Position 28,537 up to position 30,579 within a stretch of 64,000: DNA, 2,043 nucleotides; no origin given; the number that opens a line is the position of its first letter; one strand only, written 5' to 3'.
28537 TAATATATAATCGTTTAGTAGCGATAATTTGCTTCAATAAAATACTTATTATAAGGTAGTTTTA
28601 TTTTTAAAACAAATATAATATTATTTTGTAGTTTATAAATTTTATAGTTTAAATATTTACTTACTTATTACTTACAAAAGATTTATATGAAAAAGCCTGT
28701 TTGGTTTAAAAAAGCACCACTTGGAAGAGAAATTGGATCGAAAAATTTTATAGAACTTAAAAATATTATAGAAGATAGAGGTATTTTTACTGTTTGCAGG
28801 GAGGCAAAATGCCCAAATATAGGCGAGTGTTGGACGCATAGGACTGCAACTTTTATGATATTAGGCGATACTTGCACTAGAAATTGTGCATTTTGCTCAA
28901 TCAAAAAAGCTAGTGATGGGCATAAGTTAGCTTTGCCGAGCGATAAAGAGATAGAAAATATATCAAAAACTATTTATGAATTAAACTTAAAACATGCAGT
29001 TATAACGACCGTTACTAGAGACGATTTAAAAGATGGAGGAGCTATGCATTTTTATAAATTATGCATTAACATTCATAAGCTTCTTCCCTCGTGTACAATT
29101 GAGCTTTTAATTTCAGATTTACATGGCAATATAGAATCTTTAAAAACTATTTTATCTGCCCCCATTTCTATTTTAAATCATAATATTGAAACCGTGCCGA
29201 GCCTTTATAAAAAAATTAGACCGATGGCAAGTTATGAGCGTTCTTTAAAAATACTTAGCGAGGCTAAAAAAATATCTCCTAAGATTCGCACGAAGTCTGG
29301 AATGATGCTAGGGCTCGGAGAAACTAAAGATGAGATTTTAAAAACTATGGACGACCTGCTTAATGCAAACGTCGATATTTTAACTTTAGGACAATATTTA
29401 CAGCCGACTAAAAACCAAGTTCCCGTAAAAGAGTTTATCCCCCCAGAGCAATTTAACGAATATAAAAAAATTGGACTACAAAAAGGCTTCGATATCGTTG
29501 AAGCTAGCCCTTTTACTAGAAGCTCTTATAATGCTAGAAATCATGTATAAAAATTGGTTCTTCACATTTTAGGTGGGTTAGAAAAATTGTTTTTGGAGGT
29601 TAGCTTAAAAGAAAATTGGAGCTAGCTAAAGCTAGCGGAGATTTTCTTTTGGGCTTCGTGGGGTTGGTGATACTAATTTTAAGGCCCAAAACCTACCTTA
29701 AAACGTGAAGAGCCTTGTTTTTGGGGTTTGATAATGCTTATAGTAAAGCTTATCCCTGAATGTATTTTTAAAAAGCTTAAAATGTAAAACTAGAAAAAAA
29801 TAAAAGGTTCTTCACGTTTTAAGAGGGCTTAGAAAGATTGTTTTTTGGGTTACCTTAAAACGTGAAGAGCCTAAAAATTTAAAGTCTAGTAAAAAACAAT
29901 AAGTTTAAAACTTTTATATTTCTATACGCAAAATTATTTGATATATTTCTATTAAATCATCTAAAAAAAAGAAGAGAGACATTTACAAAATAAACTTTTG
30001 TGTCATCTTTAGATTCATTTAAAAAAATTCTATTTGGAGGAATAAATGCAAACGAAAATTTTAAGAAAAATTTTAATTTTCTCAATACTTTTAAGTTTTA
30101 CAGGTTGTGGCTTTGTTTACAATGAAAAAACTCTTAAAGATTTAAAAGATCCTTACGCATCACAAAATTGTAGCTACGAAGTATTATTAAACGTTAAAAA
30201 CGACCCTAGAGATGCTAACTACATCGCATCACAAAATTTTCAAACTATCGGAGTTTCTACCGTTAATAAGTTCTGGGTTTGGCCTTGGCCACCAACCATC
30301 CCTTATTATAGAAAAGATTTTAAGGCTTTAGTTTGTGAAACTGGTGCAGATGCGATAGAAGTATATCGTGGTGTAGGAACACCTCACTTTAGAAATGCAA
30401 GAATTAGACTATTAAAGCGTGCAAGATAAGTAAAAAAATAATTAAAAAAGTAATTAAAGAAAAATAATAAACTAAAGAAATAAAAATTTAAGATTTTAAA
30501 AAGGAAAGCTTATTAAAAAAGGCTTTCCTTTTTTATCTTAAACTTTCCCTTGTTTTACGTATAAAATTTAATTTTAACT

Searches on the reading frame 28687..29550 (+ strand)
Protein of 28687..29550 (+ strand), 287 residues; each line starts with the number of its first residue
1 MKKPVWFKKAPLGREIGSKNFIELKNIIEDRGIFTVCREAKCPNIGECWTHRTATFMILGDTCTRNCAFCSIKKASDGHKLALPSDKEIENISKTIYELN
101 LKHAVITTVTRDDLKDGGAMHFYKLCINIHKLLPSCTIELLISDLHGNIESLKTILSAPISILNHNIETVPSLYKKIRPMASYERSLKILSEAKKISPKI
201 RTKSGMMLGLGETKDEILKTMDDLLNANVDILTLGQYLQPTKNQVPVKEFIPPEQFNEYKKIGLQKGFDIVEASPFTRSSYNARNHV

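Call 17: search_protein_families(library=pfam, proteins=[window:28687-29550:+])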
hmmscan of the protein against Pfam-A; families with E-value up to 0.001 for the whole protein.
window:28687-29550:+ (287 aa): 1 family
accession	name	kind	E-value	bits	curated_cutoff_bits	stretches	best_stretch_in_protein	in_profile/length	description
PF04055.27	Radical_SAM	-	1.4e-20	74.6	29.5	1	57-224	1-166/166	Radical SAM superfamily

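Call 38: find_encoding_contigs(protein=window:28687-29550:+, flank=10000, max_places=6)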
Protein window:28687-29550:+ (287 aa): 2 contigs read that carry it; 2 places shown.
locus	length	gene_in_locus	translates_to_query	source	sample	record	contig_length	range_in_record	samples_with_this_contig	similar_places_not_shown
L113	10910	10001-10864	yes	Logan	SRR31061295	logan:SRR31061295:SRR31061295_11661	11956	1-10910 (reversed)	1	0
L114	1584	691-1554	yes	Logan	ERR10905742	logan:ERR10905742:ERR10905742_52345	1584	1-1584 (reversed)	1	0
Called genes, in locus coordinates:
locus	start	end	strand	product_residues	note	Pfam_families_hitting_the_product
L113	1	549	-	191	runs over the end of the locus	PF28549:NDPSase_N (weak), PF00293:NUDIX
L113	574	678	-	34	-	-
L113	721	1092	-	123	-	PF13419:HAD_2, PF00702:Hydrolase, PF13242:Hydrolase_like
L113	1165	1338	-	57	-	-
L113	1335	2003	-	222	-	-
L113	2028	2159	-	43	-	-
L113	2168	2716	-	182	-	-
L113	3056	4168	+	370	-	-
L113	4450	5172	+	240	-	PF05198:IF3_N, PF00707:IF3_C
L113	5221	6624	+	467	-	PF19676:DUF6178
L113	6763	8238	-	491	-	PF02878:PGM_PMM_I, PF02879:PGM_PMM_II, PF02880:PGM_PMM_III, PF00408:PGM_PMM_IV (faint)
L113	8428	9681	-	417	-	PF01368:DHH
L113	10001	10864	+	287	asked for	PF04055:Radical_SAM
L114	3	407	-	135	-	?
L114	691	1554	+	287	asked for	PF04055:Radical_SAM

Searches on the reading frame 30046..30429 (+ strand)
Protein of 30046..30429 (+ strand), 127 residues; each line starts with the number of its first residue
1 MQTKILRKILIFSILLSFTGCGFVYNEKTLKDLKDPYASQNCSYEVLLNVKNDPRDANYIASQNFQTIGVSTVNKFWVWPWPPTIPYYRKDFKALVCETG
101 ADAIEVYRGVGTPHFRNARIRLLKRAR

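Call 17: search_protein_families(library=pfam, proteins=[window:30046-30429:+])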
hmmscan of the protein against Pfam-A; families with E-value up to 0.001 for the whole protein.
window:30046-30429:+ (127 aa): 0 families

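Call 37: find_encoding_contigs(protein=window:30046-30429:+, flank=10000, max_places=6)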
Protein window:30046-30429:+ (127 aa): no gene with exactly this product is on record in the collection.
